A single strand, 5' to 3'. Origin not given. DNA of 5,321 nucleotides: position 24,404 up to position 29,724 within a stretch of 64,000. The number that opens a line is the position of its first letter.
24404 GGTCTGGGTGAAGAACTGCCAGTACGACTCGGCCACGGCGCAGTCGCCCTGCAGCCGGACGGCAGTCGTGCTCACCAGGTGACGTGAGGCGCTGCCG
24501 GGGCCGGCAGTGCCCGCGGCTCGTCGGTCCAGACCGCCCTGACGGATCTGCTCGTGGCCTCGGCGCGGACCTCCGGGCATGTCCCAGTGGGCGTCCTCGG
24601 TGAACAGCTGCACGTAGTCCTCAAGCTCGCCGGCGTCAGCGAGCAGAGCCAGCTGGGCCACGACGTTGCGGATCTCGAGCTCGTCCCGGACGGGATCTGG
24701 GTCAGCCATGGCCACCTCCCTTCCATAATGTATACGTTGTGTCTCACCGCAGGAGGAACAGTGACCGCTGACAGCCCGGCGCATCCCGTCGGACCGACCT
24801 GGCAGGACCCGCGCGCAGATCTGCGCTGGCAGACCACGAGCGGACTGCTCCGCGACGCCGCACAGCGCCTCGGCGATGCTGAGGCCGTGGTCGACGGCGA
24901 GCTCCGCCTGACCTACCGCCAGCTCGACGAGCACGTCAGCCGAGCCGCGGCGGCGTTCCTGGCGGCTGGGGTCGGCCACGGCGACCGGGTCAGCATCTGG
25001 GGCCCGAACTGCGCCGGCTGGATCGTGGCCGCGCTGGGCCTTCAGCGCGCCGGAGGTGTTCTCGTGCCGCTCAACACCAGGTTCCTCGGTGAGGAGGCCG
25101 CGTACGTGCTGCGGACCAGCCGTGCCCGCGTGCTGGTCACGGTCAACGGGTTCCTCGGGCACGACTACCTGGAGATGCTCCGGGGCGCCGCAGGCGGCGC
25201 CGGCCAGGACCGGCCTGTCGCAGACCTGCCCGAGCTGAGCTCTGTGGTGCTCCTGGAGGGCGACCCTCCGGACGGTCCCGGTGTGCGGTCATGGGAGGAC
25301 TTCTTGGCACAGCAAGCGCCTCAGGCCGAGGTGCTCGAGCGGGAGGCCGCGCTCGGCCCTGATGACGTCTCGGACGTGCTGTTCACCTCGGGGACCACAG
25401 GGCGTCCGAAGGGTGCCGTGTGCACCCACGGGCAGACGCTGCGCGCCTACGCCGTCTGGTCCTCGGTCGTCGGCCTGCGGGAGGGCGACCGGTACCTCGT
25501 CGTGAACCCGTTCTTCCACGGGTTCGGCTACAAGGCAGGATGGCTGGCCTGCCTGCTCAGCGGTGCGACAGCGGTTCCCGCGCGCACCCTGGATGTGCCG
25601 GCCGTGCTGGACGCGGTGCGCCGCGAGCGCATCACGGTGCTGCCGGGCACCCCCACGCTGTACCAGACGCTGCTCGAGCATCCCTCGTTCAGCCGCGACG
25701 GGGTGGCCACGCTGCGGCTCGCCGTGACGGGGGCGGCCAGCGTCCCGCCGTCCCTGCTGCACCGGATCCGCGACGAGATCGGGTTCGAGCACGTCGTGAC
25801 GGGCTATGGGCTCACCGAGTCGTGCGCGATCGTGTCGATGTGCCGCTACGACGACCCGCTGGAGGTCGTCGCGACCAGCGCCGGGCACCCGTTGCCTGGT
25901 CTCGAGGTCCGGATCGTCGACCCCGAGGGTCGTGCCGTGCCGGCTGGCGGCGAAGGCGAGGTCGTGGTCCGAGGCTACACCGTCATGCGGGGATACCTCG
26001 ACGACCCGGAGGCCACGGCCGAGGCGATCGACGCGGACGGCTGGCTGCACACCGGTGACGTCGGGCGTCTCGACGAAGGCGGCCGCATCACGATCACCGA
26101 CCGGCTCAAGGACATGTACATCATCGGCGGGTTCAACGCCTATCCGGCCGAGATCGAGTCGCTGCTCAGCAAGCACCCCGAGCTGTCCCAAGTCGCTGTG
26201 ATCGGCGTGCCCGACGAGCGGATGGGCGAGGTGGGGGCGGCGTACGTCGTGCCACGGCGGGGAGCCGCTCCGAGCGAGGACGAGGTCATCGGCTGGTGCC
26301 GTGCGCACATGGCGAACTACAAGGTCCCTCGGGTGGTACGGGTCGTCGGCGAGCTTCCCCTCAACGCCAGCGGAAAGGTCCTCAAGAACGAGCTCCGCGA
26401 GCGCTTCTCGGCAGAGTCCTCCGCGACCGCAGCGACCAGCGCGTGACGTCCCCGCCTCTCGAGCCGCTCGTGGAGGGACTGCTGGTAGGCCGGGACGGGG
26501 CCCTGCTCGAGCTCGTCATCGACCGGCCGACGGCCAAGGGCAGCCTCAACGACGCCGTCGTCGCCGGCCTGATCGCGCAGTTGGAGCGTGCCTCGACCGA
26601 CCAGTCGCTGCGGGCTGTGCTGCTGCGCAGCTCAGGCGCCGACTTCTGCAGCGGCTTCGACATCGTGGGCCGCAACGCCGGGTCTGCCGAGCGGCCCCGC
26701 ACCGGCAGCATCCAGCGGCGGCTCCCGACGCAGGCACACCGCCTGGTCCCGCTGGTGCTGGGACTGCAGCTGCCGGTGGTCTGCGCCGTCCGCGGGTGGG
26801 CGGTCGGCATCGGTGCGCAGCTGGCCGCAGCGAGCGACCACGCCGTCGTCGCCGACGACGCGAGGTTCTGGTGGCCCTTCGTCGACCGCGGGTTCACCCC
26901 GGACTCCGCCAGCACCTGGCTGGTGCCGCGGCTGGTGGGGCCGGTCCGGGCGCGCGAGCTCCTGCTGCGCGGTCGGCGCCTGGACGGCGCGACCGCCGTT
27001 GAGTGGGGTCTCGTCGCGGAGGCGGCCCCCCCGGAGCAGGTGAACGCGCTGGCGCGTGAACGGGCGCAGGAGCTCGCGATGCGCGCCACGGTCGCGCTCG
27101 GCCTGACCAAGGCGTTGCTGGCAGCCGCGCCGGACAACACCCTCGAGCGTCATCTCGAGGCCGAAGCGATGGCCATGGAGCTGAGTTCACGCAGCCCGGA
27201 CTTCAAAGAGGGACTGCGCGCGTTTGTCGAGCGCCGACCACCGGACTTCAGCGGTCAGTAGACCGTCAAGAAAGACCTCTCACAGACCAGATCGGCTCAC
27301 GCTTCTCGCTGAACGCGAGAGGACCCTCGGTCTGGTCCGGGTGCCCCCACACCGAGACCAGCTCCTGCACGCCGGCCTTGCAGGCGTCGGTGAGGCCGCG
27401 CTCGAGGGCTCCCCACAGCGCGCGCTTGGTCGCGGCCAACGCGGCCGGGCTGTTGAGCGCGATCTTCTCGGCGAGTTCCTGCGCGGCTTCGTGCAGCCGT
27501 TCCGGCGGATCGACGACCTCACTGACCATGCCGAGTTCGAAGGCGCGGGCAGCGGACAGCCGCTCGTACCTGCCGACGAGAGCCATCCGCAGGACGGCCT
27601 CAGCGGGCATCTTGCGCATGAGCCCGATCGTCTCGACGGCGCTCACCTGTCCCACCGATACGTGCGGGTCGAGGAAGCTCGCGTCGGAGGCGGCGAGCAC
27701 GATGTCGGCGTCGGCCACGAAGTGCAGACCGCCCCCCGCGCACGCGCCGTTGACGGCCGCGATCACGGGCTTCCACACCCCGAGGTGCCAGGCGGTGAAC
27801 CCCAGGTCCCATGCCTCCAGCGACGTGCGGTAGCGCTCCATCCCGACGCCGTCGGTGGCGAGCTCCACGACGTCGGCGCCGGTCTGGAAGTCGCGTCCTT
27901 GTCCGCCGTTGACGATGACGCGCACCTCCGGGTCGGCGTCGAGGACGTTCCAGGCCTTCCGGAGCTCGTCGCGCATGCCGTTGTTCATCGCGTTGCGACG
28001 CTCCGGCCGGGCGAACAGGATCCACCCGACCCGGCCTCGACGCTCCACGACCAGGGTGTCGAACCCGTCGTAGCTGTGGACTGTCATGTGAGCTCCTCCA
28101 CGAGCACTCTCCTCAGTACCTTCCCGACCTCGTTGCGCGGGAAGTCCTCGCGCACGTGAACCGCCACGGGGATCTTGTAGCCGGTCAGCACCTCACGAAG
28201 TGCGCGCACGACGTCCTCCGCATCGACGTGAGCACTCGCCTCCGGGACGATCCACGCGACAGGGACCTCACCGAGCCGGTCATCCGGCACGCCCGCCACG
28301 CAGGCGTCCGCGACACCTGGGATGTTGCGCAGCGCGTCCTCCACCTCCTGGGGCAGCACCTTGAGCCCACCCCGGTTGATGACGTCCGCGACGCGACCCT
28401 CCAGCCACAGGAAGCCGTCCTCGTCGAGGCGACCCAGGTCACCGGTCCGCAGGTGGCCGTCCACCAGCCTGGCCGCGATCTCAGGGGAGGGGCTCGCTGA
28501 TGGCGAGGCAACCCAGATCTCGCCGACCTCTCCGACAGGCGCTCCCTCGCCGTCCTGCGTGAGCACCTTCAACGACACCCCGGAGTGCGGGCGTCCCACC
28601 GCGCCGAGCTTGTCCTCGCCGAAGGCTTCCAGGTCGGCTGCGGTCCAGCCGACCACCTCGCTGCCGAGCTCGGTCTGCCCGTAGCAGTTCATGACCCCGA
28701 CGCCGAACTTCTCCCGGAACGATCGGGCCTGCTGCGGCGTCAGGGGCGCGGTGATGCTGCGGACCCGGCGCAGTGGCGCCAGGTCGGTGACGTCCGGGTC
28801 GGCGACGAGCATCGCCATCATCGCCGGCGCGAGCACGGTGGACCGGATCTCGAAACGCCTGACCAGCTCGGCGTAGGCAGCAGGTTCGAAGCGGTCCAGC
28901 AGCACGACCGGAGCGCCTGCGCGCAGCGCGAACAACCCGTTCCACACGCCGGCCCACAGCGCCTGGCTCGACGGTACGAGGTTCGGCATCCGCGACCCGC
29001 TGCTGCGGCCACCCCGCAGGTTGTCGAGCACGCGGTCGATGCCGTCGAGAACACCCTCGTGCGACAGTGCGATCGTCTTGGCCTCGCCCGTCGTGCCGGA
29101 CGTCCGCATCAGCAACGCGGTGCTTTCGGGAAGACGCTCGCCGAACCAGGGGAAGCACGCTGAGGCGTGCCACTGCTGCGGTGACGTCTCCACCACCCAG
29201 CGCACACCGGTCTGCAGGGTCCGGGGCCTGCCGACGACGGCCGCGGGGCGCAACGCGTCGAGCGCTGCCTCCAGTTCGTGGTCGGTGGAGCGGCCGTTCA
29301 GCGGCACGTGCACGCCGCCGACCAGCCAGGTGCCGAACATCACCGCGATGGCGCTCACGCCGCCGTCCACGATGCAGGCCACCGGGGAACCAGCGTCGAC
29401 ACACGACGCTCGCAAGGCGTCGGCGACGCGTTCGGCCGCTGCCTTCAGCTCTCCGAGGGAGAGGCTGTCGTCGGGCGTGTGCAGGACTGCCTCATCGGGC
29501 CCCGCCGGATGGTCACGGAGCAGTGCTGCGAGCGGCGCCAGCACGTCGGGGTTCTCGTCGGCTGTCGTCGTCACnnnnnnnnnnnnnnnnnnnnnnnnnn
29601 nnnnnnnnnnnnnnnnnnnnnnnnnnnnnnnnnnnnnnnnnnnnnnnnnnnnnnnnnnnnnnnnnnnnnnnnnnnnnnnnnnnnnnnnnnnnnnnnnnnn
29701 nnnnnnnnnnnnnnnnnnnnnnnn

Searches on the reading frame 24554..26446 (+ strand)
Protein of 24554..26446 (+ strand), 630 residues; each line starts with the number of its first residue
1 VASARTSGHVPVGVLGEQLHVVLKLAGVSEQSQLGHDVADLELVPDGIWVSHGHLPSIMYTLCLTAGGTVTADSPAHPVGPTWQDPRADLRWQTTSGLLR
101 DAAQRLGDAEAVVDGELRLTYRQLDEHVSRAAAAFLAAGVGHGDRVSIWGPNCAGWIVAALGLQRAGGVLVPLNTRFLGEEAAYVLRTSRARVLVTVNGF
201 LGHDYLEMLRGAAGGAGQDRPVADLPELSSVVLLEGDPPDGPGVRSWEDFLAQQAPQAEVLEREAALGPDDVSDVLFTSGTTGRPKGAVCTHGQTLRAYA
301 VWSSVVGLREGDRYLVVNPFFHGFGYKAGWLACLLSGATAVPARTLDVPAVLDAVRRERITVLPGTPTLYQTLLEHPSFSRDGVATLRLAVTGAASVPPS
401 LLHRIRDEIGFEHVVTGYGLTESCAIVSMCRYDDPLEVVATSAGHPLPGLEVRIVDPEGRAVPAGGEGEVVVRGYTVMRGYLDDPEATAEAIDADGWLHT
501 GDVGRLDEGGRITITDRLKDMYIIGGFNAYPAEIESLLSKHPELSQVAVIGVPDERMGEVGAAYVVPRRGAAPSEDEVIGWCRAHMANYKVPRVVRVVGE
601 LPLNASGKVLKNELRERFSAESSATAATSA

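Call 50: search_protein_families(library=pfam, proteins=[window:24554-26446:+], max_evalue=0.00001)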
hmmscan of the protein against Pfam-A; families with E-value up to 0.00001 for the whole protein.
window:24554-26446:+ (630 aa): 2 families
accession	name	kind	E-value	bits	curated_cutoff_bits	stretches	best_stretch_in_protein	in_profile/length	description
PF00501.34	AMP-binding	-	2.6e-94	316.6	29.9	1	100-482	2-384/384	AMP-binding enzyme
PF13193.12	AMP-binding_C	-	6.7e-22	78.6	24.5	1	533-608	1-76/76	AMP-binding enzyme C-terminal domain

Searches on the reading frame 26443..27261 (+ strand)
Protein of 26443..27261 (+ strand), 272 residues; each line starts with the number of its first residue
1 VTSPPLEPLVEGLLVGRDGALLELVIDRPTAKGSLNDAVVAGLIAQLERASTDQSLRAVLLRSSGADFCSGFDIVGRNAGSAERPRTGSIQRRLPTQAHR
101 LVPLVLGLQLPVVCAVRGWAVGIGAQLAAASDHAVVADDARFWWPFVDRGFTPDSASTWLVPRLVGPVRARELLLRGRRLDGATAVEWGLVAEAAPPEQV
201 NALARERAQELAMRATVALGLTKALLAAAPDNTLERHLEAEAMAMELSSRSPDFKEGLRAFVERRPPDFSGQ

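Call 50: search_protein_families(library=pfam, proteins=[window:26443-27261:+], max_evalue=0.00001)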
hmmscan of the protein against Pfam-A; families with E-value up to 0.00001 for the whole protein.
window:26443-27261:+ (272 aa): 2 families
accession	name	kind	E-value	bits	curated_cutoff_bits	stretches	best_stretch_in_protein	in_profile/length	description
PF00378.25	ECH_1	-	3.4e-47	161.3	27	1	20-271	5-250/251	Enoyl-CoA hydratase/isomerase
PF16113.10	ECH_2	-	4.3e-26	92.6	27.2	1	24-204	4-181/335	Enoyl-CoA hydratase/isomerase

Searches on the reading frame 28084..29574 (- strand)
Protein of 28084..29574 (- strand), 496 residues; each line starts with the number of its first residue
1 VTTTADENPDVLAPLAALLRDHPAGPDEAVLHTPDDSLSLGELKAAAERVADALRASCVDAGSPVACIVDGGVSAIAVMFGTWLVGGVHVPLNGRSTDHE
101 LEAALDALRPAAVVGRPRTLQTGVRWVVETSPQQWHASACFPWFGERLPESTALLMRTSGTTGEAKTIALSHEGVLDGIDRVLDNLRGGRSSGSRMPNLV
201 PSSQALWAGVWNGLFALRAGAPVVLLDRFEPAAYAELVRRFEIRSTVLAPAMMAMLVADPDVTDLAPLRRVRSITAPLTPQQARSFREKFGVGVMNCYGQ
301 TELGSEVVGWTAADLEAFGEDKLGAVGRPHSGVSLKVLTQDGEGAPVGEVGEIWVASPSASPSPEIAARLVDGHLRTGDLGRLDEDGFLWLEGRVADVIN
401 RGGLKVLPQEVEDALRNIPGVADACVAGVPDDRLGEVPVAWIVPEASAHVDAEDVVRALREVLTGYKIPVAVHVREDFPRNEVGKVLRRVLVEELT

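Call 50: search_protein_families(library=pfam, proteins=[window:28084-29574:-], max_evalue=0.00001)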
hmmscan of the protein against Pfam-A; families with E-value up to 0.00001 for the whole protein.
window:28084-29574:- (496 aa): 2 families
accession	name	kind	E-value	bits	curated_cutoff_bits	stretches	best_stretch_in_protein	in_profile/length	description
PF00501.34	AMP-binding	-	1.4e-50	172.7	29.9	1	26-360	9-379/384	AMP-binding enzyme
PF13193.12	AMP-binding_C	-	5.3e-17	62.9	24.5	1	410-485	1-76/76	AMP-binding enzyme C-terminal domain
